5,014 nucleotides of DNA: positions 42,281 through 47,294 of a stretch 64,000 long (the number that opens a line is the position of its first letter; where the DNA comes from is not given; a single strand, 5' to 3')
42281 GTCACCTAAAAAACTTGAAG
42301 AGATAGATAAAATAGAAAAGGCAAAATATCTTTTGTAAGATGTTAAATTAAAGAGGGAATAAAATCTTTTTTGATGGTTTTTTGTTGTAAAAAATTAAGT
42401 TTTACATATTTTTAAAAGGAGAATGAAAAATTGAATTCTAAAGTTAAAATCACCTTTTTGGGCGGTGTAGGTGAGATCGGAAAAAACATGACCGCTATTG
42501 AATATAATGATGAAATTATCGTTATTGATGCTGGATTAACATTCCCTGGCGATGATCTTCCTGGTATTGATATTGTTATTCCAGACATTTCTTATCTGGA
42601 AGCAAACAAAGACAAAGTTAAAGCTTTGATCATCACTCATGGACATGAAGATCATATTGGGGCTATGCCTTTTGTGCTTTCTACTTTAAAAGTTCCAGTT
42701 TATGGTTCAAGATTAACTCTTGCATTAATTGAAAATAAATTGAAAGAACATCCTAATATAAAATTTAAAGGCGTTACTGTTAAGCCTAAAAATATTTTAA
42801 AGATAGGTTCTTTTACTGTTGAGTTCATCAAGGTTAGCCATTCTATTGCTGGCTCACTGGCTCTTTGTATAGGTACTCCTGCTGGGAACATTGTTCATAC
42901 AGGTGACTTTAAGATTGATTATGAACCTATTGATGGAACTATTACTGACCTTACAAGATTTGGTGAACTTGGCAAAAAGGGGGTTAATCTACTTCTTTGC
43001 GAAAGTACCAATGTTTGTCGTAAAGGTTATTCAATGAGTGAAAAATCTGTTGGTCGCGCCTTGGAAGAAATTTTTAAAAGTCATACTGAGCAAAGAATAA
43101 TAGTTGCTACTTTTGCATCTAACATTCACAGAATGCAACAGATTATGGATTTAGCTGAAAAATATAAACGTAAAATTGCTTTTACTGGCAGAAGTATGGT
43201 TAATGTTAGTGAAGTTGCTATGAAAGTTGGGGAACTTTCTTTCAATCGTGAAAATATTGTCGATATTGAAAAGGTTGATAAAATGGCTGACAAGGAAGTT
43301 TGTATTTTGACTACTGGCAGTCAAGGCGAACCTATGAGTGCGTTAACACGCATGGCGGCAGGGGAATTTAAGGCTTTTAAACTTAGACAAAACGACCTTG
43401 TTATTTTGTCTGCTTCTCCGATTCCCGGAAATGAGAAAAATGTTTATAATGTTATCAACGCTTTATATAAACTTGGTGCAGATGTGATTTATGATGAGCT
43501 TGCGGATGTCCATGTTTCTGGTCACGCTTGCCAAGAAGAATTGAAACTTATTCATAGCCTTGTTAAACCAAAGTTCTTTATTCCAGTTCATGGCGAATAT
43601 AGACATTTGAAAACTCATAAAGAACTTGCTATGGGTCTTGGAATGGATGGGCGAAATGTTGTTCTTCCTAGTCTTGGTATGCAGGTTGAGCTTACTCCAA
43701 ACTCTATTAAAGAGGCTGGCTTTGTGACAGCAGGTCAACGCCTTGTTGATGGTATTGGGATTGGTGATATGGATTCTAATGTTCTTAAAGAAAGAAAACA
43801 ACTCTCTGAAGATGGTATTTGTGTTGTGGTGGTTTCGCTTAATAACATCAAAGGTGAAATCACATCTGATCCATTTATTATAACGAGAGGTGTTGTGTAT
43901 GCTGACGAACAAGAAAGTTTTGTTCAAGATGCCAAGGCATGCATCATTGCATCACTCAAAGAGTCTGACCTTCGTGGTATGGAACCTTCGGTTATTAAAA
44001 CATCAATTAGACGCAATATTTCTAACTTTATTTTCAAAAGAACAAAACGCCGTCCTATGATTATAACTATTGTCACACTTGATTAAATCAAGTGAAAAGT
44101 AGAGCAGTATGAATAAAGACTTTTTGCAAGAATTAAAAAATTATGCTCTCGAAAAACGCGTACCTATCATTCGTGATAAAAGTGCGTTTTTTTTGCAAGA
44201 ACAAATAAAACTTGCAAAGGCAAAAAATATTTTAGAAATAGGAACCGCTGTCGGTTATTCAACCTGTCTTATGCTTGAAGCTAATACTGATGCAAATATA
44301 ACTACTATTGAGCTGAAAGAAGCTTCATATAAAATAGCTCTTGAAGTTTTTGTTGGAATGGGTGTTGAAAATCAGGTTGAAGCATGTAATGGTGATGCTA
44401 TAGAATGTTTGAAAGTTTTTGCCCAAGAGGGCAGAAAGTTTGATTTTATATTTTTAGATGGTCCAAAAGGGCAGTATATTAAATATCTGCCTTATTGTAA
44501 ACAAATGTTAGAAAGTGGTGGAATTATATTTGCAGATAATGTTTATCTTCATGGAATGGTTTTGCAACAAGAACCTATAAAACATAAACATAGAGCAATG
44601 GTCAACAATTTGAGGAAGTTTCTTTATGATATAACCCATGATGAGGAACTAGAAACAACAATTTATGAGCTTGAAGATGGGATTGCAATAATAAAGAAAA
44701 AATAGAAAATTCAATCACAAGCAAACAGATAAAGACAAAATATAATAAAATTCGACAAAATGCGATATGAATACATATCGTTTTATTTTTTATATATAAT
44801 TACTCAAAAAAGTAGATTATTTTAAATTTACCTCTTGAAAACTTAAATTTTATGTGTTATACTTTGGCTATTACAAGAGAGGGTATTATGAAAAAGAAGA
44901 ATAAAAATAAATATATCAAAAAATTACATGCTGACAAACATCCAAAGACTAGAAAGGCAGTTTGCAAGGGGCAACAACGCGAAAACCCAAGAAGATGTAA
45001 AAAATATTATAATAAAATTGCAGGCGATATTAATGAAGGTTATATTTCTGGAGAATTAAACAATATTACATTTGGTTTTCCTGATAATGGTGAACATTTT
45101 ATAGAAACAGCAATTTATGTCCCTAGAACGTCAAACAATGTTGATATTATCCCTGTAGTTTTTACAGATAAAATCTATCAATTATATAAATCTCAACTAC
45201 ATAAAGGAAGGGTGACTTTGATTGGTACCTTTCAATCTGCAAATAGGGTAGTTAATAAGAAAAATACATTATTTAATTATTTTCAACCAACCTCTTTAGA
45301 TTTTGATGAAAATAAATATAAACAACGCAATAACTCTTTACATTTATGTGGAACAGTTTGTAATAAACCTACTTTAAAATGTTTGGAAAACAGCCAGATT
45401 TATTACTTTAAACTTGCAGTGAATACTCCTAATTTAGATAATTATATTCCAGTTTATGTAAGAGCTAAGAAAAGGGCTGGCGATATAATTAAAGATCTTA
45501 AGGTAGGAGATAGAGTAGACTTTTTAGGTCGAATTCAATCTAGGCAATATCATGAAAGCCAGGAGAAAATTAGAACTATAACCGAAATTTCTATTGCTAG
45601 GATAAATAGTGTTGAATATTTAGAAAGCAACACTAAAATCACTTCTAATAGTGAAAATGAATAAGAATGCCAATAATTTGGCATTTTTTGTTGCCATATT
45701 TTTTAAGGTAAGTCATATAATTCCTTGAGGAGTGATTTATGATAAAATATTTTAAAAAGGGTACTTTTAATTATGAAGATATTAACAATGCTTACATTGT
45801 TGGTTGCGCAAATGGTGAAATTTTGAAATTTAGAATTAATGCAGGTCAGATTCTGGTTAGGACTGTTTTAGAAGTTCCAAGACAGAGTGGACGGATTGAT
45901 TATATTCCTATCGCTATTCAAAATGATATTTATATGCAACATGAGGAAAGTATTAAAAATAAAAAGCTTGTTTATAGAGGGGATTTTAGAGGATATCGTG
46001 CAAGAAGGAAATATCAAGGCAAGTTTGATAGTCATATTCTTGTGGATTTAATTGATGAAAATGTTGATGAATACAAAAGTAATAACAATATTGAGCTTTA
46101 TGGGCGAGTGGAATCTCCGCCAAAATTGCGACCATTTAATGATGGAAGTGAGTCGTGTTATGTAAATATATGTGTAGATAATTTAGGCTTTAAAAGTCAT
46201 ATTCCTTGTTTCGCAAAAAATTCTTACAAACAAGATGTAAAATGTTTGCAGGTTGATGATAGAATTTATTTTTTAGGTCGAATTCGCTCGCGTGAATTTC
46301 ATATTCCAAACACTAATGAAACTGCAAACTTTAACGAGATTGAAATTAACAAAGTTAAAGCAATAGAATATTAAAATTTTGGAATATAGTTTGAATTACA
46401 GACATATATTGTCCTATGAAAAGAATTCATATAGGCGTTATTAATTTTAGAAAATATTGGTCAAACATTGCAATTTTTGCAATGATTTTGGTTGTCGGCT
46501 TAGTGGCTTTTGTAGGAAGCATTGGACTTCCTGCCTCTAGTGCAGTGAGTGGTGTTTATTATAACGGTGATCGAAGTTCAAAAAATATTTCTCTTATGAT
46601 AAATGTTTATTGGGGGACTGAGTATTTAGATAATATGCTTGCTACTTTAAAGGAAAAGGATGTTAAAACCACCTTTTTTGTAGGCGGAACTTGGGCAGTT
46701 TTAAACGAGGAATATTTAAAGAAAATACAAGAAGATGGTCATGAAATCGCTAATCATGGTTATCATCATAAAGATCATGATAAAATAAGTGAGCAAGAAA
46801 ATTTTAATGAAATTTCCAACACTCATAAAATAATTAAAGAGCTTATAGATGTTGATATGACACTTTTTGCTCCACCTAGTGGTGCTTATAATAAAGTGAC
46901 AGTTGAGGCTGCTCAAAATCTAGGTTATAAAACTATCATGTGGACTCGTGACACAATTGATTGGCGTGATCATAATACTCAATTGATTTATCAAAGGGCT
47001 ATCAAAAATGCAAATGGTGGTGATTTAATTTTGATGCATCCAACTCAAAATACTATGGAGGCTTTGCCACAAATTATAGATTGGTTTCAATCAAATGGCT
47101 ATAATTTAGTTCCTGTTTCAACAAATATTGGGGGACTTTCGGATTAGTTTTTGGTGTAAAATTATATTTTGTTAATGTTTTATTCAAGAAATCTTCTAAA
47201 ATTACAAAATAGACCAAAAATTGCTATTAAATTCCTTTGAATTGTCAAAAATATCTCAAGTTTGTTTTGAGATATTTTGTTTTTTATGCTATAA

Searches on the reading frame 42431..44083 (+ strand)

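Call 42: search_protein_families(library=pfam, proteins=[window:42431-44083:+], max_evalue=0.001)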
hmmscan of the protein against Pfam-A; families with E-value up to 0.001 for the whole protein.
window:42431-44083:+ (551 aa): 5 families
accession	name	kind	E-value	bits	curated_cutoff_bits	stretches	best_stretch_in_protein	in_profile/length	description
PF22505.1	RNase_J_b_CASP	-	2.8e-51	173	27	1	220-345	1-126/126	Ribonuclease J, beta-CASP domain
PF17770.6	RNase_J_C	-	1.8e-23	83.9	23.8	1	451-549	1-100/102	Ribonuclease J C-terminal domain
PF00753.33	Lactamase_B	-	7.6e-16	59.1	22.7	1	17-169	5-159/196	Metallo-beta-lactamase superfamily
PF07521.17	RMMBL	-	5e-11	42.9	21.6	1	357-404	8-57/63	Zn-dependent metallo-hydrolase RNA specificity domain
PF12706.13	Lactamase_B_2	-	1.7e-08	34.7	27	1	57-161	25-144/200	Beta-lactamase superfamily domain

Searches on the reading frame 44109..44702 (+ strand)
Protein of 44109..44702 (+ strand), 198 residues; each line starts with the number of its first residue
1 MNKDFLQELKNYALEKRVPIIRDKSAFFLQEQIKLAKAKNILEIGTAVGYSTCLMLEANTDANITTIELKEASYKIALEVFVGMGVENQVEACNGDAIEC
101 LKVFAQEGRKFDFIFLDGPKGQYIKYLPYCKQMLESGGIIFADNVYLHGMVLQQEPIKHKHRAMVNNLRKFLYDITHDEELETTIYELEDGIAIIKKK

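Call 42: search_protein_families(library=pfam, proteins=[window:44109-44702:+], max_evalue=0.001)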
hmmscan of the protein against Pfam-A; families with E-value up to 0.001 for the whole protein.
window:44109-44702:+ (198 aa): 2 families
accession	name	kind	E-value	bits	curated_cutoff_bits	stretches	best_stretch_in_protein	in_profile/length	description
PF01596.23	Methyltransf_3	-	2.1e-32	112.5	22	1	4-197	9-203/204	O-methyltransferase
PF13578.12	Methyltransf_24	-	2.6e-11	44.8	26.3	1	42-145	1-105/105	Methyltransferase domain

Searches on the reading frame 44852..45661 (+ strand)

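Call 42: search_protein_families(library=pfam, proteins=[window:44852-45661:+], max_evalue=0.001)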
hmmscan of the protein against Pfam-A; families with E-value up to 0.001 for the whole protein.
window:44852-45661:+ (270 aa): 1 family
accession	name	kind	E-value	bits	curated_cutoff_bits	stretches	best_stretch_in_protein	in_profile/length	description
PF00436.31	SSB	-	1.3e-09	38.4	26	1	161-252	2-102/104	Single-strand binding protein family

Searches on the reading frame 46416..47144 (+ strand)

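Call 42: search_protein_families(library=pfam, proteins=[window:46416-47144:+], max_evalue=0.001)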
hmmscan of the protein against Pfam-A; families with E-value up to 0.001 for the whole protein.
window:46416-47144:+ (243 aa): 2 families
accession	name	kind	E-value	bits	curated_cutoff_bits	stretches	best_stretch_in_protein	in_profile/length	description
PF01522.26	Polysacc_deac_1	-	3.8e-29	101.6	23.1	1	52-173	3-123/124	Polysaccharide deacetylase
PF10096.14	DUF2334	-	4.1e-08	33.5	26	1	99-222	57-201/203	Uncharacterized protein conserved in bacteria (DUF2334)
